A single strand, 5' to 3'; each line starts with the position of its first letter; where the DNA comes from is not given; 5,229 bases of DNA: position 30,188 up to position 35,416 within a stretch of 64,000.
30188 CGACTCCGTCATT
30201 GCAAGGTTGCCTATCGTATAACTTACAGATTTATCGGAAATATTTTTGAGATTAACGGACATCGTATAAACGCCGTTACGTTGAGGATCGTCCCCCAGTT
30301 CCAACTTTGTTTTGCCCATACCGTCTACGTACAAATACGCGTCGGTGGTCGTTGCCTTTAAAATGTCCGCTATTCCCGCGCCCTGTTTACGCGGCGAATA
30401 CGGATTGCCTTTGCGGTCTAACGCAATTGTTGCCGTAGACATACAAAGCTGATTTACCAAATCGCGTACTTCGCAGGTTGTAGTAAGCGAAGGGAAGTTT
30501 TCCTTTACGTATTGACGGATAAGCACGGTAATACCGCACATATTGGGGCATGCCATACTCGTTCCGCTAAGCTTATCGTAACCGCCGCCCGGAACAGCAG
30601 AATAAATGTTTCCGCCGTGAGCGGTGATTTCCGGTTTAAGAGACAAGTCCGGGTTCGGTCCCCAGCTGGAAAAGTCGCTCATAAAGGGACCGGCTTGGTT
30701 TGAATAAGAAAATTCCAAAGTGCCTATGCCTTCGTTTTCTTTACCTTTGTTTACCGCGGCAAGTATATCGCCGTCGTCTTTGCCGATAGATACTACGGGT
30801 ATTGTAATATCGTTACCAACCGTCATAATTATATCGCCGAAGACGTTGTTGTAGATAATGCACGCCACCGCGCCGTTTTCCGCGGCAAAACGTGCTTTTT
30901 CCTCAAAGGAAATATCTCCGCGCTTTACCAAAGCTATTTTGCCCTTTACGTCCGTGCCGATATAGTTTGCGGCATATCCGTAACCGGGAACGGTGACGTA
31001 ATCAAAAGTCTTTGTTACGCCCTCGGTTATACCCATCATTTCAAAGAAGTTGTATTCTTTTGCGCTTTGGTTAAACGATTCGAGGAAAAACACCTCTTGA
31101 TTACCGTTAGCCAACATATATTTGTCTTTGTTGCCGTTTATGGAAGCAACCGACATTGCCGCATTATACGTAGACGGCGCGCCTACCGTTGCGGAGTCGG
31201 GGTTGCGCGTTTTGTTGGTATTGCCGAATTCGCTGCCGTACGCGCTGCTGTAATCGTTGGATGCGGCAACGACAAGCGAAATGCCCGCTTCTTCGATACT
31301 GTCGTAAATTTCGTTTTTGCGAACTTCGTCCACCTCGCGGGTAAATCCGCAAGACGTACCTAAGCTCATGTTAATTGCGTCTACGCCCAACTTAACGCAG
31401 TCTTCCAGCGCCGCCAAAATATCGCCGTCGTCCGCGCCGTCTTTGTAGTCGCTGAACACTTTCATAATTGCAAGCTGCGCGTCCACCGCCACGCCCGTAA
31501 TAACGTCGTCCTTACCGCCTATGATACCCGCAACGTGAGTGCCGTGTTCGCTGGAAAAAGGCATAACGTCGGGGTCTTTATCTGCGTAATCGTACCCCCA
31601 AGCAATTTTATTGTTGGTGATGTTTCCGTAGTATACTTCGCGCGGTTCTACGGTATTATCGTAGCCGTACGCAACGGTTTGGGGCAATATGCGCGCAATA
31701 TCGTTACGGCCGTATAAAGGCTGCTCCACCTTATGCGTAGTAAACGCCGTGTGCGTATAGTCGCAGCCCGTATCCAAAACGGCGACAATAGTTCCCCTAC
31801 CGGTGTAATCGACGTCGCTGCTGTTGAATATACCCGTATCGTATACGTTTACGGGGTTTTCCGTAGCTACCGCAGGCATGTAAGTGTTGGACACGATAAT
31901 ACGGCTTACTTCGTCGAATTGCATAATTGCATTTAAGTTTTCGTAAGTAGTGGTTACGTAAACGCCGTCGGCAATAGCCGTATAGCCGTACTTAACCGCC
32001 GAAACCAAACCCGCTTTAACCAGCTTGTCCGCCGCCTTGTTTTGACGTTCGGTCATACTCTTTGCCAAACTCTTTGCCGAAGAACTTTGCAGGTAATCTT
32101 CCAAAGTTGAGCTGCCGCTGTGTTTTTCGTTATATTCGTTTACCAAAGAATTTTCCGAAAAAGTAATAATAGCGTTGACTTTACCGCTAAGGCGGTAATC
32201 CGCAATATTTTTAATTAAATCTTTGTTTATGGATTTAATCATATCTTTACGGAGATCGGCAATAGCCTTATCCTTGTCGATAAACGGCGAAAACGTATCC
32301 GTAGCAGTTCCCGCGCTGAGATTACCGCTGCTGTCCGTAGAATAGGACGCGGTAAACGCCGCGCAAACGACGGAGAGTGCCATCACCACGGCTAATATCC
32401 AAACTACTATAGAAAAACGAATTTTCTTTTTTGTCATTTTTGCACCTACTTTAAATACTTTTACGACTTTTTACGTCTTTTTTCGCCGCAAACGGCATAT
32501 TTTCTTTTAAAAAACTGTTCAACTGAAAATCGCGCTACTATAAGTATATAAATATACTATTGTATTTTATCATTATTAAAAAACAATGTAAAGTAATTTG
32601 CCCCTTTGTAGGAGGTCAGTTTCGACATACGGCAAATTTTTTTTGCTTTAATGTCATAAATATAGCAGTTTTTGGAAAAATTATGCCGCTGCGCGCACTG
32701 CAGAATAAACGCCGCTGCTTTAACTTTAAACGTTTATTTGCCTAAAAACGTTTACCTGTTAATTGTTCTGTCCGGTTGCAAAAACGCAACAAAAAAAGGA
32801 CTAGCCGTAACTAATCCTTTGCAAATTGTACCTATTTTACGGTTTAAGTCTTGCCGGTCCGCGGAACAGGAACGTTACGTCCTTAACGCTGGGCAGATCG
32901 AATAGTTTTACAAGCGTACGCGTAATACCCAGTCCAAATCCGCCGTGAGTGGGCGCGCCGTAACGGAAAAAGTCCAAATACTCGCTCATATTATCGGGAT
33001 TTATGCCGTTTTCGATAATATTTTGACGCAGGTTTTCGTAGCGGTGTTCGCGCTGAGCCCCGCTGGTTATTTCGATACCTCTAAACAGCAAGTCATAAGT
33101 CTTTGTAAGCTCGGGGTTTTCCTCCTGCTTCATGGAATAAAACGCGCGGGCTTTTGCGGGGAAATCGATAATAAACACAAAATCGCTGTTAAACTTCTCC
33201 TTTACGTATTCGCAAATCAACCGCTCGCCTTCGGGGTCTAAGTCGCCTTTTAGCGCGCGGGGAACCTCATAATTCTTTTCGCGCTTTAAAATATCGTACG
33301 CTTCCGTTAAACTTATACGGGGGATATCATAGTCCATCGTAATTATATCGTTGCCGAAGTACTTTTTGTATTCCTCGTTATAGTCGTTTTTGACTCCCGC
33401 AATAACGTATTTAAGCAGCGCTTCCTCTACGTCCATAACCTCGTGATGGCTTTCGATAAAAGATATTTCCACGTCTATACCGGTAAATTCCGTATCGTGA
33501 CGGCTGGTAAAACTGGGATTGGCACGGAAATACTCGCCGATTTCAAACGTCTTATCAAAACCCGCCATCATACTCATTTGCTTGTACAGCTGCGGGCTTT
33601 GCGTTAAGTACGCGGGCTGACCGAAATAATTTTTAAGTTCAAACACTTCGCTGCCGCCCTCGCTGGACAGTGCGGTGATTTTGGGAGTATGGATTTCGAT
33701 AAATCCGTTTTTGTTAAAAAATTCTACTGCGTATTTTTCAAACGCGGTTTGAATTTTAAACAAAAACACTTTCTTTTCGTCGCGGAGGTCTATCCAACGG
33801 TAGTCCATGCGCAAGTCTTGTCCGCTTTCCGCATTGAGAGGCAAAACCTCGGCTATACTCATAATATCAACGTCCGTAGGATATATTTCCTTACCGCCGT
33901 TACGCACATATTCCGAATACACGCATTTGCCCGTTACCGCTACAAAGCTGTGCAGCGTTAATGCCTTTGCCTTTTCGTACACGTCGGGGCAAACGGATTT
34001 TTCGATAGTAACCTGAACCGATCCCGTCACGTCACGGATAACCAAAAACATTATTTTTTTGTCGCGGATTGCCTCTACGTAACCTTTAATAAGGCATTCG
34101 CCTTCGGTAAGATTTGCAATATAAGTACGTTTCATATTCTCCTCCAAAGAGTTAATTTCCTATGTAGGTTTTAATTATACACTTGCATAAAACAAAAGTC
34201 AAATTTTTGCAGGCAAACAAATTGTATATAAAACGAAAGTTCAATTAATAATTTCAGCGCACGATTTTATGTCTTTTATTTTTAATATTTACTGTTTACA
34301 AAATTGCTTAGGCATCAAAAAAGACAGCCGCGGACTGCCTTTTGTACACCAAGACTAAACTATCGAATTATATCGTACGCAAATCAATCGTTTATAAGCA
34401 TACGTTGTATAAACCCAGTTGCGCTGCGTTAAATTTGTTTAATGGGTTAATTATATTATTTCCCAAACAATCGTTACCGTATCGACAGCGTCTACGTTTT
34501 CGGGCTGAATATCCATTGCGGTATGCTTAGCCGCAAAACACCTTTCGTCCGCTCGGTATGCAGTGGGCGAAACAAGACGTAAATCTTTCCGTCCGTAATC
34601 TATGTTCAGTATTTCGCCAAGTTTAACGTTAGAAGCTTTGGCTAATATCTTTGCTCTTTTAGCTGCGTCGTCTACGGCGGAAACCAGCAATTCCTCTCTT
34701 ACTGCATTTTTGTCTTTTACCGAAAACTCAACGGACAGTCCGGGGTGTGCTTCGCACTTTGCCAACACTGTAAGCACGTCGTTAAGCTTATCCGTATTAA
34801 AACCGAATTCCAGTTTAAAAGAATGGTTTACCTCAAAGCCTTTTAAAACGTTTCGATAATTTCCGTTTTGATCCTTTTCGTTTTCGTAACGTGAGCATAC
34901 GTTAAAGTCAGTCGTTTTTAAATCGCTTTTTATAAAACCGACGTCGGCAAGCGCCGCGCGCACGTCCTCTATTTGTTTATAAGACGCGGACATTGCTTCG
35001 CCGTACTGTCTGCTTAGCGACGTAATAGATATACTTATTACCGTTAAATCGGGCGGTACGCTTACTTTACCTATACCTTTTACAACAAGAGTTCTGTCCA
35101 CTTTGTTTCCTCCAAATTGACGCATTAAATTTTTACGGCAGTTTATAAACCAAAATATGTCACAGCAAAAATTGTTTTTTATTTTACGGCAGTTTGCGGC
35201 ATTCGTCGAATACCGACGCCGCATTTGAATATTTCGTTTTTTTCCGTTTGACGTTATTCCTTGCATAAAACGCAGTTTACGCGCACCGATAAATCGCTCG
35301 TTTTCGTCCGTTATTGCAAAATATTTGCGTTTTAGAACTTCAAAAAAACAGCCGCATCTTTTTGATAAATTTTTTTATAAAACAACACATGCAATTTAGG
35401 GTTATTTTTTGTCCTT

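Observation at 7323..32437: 25-kb one-strand locus joining a giant S8/PA/LRR protease, an oversized Opp importer and modular lipoproteins: a candidate surface protein-foraging system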

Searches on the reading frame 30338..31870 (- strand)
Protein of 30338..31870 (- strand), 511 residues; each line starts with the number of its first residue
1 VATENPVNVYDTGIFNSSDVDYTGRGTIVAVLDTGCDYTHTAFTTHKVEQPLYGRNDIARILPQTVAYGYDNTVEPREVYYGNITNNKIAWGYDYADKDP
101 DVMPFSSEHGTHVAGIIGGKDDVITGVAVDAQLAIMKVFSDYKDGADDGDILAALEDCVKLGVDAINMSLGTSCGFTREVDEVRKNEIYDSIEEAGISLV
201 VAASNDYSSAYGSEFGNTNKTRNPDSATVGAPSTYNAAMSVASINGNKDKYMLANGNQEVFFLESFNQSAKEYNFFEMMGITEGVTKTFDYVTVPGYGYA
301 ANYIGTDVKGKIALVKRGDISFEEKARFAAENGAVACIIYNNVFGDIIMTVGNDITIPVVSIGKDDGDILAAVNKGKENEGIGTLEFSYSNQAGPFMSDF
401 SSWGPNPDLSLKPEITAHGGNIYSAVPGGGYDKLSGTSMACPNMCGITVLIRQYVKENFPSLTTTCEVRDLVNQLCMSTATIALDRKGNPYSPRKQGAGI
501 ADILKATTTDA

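Call 76: find_related_loci(query=A6, collection=metagenome_contigs, flank=10000)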
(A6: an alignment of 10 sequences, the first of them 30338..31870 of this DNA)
Query A6 (511 aa) in metagenome_contigs; peptide patterns used: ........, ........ (x = any residue, [..] = any of these).
600 stretches matched a pattern (row limit reached: there are more); 338 encode a relative of the query (tblastn E <= 1e-3); the best 80 are kept; 80 distinct loci.
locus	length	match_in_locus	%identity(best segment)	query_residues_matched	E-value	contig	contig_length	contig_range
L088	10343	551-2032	52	2-511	1e-152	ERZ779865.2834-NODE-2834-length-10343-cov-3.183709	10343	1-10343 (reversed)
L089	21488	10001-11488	59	5-511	0e+0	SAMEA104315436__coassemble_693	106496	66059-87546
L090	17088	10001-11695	47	4-511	6e-137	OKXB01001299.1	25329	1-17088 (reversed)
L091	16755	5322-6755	43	22-511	4e-102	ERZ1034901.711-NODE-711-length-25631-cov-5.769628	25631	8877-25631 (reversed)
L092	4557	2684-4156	41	22-511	5e-93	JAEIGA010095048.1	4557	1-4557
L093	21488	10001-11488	39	9-511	4e-90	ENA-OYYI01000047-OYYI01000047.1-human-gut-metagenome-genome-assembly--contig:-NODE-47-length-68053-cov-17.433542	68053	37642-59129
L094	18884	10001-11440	40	13-509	3e-89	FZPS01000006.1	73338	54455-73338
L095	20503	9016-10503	36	4-509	7e-80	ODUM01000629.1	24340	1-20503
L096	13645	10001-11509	37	3-511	5e-79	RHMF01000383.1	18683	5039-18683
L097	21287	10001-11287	29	19-506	3e-40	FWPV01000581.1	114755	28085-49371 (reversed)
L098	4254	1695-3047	30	18-503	6e-38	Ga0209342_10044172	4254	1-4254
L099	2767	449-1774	29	12-508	3e-37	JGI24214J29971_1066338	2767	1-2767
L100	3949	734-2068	31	18-511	1e-36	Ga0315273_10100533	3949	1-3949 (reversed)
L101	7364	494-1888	32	1-509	8e-34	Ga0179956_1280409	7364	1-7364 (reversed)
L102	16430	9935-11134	27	24-510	7e-32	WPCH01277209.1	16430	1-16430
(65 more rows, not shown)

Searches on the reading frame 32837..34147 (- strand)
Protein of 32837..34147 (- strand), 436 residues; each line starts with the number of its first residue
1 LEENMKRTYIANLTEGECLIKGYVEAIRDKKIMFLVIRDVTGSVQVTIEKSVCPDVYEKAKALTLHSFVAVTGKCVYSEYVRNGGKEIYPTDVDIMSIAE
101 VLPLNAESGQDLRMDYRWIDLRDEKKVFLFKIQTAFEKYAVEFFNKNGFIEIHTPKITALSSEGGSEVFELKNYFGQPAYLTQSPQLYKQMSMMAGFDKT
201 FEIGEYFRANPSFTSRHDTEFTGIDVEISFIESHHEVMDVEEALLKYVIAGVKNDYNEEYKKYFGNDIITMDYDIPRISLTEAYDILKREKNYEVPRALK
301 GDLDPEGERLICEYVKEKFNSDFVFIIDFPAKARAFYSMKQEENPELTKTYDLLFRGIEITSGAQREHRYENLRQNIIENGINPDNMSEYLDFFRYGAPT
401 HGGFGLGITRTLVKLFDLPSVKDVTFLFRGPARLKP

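Call 5: search_protein_families(library=pfam, proteins=[window:32837-34147:-], max_evalue=0.01)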
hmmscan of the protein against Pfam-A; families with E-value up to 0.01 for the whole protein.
window:32837-34147:- (436 aa): 2 families
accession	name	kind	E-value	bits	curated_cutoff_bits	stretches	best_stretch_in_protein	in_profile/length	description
PF00152.25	tRNA-synt_2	-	1.4e-78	264.5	25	1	110-426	2-303/308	tRNA synthetases class II (D, K and N)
PF01336.31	tRNA_anti-codon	-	5.9e-10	39.4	27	1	20-94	3-73/75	OB-fold nucleic acid binding domain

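Call 36: list_cluster_members(proteins=[P0003, P0001, window:32837-34147:-])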
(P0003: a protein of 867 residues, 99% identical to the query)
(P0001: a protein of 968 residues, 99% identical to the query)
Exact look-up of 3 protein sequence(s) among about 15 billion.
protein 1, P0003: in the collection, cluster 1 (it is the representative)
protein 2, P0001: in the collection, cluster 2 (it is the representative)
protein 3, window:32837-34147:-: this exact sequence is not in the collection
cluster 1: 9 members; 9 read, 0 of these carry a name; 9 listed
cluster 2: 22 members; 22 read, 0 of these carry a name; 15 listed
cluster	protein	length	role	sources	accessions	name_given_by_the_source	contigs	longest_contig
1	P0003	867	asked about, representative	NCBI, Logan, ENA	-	-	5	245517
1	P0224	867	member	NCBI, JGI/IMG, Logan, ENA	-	-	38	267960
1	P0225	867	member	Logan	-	-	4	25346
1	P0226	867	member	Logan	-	-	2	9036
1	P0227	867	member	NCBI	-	-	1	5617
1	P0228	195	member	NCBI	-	-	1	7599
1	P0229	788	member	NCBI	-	-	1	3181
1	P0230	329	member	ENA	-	-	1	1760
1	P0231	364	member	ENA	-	-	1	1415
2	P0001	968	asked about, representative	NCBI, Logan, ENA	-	-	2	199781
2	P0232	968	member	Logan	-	-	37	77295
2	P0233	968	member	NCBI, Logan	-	-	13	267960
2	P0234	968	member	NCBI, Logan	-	-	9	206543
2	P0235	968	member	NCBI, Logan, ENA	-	-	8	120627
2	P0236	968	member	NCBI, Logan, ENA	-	-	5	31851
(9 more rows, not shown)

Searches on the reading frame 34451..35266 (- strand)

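Call 5: search_protein_families(library=pfam, proteins=[window:34451-35266:-], max_evalue=0.01)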
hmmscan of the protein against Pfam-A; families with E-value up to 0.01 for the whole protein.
window:34451-35266:- (271 aa): 2 families
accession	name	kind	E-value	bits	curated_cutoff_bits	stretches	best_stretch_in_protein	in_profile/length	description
PF04402.19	SIMPL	-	1.2e-34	120.8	25.2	1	61-268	2-205/205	Protein of unknown function (DUF541)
PF21079.2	GDH_HM2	-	0.0002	21.7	21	1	82-109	12-39/45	Glutamate dehydrogenase, helical motif 2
